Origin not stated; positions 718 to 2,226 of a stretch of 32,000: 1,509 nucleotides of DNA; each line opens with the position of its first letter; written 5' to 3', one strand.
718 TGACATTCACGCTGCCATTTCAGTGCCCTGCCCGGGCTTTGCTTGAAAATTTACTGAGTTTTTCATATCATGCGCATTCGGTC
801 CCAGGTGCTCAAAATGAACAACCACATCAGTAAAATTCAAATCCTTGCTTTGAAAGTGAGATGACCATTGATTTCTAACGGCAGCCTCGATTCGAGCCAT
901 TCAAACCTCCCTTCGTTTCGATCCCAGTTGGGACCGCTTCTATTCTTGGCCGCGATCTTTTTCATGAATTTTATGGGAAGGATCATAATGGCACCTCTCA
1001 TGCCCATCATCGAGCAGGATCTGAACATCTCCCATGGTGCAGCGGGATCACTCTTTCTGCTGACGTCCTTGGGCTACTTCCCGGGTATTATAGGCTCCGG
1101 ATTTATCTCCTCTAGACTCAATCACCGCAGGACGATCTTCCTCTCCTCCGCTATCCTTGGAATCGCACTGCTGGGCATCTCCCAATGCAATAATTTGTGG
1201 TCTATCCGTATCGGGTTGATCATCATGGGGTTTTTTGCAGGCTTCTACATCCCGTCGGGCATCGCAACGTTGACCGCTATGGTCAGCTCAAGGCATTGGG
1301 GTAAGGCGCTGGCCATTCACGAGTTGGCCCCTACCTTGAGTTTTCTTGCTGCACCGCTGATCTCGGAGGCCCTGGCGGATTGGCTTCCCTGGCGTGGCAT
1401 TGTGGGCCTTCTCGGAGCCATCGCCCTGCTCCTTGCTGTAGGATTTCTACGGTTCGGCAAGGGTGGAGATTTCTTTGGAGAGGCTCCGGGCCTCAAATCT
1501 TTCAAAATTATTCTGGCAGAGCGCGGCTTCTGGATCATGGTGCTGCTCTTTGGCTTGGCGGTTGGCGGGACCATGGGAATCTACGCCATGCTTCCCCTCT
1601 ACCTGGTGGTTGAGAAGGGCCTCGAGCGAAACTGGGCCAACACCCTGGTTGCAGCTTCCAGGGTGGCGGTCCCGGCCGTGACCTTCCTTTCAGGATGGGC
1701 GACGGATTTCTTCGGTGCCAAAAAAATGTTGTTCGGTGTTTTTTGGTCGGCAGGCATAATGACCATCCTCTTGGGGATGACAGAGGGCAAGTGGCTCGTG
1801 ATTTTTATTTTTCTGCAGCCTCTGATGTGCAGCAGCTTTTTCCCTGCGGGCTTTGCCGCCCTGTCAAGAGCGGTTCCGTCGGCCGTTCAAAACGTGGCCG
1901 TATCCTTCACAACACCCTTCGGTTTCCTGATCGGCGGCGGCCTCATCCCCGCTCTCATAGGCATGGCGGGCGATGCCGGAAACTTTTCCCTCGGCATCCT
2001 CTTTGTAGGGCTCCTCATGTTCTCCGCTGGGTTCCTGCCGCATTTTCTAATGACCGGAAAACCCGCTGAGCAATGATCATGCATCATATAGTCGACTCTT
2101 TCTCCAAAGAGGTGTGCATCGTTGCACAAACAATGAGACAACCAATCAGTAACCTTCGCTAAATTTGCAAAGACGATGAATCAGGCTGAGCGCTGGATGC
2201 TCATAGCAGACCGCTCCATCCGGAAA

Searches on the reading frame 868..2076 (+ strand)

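Call 6: search_protein_families(library=pfam, proteins=[window:868-2076:+], max_evalue=0.001)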
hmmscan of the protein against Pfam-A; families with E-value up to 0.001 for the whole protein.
window:868-2076:+ (402 aa): 1 family
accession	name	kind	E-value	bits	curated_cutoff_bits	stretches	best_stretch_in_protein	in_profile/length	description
PF07690.21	MFS_1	-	8.4e-35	120.7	33.4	2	27-265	1-243/347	Major Facilitator Superfamily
